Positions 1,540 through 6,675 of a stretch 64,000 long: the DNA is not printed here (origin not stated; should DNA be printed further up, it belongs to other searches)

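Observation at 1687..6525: One 1612-aa chain fusing a DEDDh exonuclease, a complete RecQ core and a complete UvrD/PcrA core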

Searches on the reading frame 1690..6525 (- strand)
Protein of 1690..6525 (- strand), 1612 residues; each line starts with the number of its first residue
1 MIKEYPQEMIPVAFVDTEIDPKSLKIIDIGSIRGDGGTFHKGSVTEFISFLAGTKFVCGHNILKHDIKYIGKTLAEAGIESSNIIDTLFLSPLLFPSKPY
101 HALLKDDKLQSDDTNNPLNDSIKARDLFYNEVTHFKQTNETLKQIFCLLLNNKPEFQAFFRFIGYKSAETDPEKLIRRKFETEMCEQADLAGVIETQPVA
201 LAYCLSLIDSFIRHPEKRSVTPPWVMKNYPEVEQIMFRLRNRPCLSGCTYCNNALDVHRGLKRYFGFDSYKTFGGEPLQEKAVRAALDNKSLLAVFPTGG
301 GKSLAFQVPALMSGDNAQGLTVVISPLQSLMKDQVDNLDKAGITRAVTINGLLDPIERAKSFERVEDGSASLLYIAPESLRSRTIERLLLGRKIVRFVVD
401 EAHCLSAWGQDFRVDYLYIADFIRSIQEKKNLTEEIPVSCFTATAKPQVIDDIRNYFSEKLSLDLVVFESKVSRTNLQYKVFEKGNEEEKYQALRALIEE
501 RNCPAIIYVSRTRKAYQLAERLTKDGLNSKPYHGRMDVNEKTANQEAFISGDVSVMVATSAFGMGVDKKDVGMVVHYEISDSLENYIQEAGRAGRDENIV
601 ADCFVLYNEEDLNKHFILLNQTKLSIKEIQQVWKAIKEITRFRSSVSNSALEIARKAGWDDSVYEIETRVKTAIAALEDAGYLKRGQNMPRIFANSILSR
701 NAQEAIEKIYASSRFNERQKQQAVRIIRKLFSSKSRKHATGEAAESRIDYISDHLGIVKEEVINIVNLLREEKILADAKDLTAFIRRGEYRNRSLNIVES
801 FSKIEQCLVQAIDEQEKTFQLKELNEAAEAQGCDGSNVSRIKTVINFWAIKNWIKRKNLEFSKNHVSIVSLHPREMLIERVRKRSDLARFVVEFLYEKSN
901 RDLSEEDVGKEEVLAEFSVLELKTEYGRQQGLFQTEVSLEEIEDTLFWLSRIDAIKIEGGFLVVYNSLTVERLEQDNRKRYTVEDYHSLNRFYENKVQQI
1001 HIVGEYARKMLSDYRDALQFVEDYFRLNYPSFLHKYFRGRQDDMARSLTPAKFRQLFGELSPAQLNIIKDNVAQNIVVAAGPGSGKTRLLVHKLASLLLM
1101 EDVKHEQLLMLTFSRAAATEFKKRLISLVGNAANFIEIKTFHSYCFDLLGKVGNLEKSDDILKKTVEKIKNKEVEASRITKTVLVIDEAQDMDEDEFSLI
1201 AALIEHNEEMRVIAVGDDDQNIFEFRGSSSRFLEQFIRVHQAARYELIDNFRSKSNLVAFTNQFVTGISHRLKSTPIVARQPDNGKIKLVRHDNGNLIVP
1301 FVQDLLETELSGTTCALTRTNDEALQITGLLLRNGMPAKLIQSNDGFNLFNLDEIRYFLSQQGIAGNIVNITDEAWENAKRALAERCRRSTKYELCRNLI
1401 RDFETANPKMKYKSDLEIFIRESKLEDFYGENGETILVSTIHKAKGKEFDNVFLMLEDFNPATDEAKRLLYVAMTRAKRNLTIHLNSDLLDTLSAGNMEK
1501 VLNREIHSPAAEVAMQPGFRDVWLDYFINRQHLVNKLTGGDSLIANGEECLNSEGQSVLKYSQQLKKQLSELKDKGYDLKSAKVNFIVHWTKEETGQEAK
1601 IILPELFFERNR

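Call 4: search_protein_families(library=pfam, proteins=[window:1690-6525:-], max_evalue=0.01)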
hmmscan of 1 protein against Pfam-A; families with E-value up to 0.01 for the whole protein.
window:1690-6525:- (1612 aa): 13 families
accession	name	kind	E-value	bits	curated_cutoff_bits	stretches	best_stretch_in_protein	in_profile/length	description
PF00580.27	UvrD-helicase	-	1.3e-31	110.7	23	2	1061-1154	2-95/271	UvrD/REP helicase N-terminal domain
PF00270.35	DEAD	-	2.5e-31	109.1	26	2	277-452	2-166/167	DEAD/DEAH box helicase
PF13361.12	UvrD_C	-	1.6e-22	80.8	25.6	2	1392-1486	237-348/350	UvrD-like helicase C-terminal domain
PF00271.37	Helicase_C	-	6e-22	78.4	23.5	1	489-595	1-108/110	Helicase conserved C-terminal domain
PF13245.12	AAA_19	-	7.8e-22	78.3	25.1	1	1070-1225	8-133/134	AAA domain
PF01443.25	Viral_helicase1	-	1.1e-12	48.7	21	1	1425-1483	164-226/228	Viral superfamily 1 RNA helicase core domain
PF13538.12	UvrD_C_2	-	1.2e-12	47.9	27.4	1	1436-1482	2-50/52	UvrD-like helicase C-terminal domain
PF13604.12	AAA_30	-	2.5e-10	40.8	27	1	1060-1221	2-128/191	AAA domain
PF13401.12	AAA_22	-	4.2e-08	34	27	1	1073-1216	5-122/130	AAA domain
PF02562.22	PhoH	-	6.3e-07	29.5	27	1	1062-1222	7-159/205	PhoH-like protein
PF13191.12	AAA_16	-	7.6e-07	30.2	32.6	1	1073-1211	24-163/167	AAA ATPase domain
PF09848.15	SLFN-g3_helicase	-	0.00027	20.8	24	1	1075-1267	3-177/354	Schlafen group 3, DNA/RNA helicase domain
PF13087.12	AAA_12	-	0.0013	18.8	27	0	1421-1483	140-190/195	AAA domain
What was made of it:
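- On UvrD/PcrA/Rep (SF1A) helicases: PF00580 110.7 bits, PF13361 80.8 bits, PF13245 78.3 bits (call 4).
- Checked: Module 3: Pfam finds UvrD-helicase, AAA_19 and UvrD_C over 1061-1486 (call 4).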

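Call 6: search_protein_families(library=ncbifam, proteins=[window:1690-6525:-], max_evalue=0.01)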
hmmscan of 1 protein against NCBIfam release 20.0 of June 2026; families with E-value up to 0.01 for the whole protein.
window:1690-6525:- (1612 aa): 43 families (the best 25 are shown)
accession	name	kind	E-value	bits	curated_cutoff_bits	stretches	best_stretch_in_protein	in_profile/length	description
TIGR01389.1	recQ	equivalog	3.6e-95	319.6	640.2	1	261-643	5-364/591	DNA helicase RecQ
TIGR00614.1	recQ_fam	subfamily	8.7e-83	278.7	219.8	1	261-626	3-349/470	RecQ family ATP-dependent DNA helicase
NF008279.0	PRK11057.1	equivalog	6.6e-72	242.8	1015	1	253-616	9-349/608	ATP-dependent DNA helicase RecQ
NF041063.1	DpdF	equivalog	4.4e-64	217.4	550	1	257-637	127-512/813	protein DpdF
TIGR01073.1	pcrA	equivalog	6.1e-35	120.7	911.2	3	1073-1149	17-93/725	DNA helicase PcrA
NF008743.0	PRK11773.1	equivalog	3.2e-30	105.1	965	3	1055-1149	5-98/720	DNA helicase II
TIGR01075.1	uvrD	equivalog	1e-29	103.4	1144.45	3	1062-1149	7-93/715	DNA helicase II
NF008276.0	PRK11054.1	equivalog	1.2e-28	100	543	2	1062-1153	199-287/684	DNA helicase IV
NF053631.1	RNA_helic_CshA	equivalog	9e-26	90.7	646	1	276-639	23-375/434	degradosome RNA helicase CshA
TIGR01074.1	rep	equivalog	6.3e-23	80.9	951.45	3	1061-1150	3-92/668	DNA helicase Rep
NF008744.0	PRK11776.1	equivalog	7.9e-18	64.2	524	1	277-631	29-372/460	ATP-dependent RNA helicase DbpA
NF008394.0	PRK11192.1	equivalog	1.5e-17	63.6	507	1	278-596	29-341/441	ATP-dependent RNA helicase SrmB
NF008172.0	PRK10919.1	equivalog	1.7e-17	62.9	1168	2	1062-1149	5-92/673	DNA helicase Rep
NF007882.0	PRK10590.1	equivalog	1.8e-17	63.4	743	1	487-600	229-343/456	ATP-dependent RNA helicase RhlE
TIGR02785.1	addA_Gpos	equivalog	6.7e-15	54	707.65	2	1063-1126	5-66/1234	helicase-exonuclease AddAB subunit AddA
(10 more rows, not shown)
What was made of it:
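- On RecQ family helicases: TIGR00614 scores 278.7 against a cut-off of 219.8 (call 6).
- On UvrD/PcrA/Rep (SF1A) helicases: pcrA 120.7 against 911, uvrD 103 against 1144, rep 81 against 951, helicase IV 100 against 543 (call 6).
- Checked: NCBIfam TIGR00614 recQ_fam scores 278.7 bits against a cut-off of 219.8, over residues 261-626 (calls 4, 6).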

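Call 7: search_protein_families(library=padloc, proteins=[window:1690-6525:-], max_evalue=0.01)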
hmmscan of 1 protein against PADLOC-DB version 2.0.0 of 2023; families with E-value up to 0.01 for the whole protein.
window:1690-6525:- (1612 aa): 74 families (the best 25 are shown)
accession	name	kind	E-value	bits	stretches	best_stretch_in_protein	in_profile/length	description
PDLC02864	DpdF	-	6e-99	330.5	1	256-642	9-373/610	DpdF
PDLC02861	DpdF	-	2.8e-86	288.2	1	256-623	15-359/611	DpdF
PDLC03928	PsyrT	-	5.2e-81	270.9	1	260-639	11-377/689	-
PDLC02870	DpdF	-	5.9e-78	260.6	1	276-640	15-362/534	DpdF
PDLC02865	DpdF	-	1.1e-57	193.5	1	258-598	748-1072/1499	DpdF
PDLC01089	C3a193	-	1.6e-57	193.6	1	288-645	266-627/983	poss. alt. Cas3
PDLC02855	DpdF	-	9.8e-51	170.9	1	270-640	139-512/825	DpdF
PDLC02872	DpdF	-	2.8e-47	159.8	1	263-638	150-536/859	DpdF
PDLC00132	GajB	-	1e-45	154.5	3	1059-1155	3-95/625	UrvD helicase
PDLC02868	DpdF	-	4.6e-44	148.4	2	263-487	332-545/1078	DpdF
PDLC03802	RTasHel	-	1.4e-43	147.8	3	1060-1162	6-106/675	DRT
PDLC02859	DpdF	-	2.4e-43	146.4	1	278-598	104-417/545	DpdF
PDLC00117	GajB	-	9.6e-41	137.9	3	1072-1146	26-100/604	UrvD helicase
PDLC00114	GajB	-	1.1e-38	131.2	3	1059-1154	7-101/635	UrvD helicase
PDLC02867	DpdF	-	1.1e-38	131.1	1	257-636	120-507/855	DpdF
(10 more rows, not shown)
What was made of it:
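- Closest known: Single-gene helicase-nuclease defence proteins. Same: PADLOC models for DpdF (330 bits), PsyrT (271 bits) and GajB (154 bits) hit the respective motor cores (call 7).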
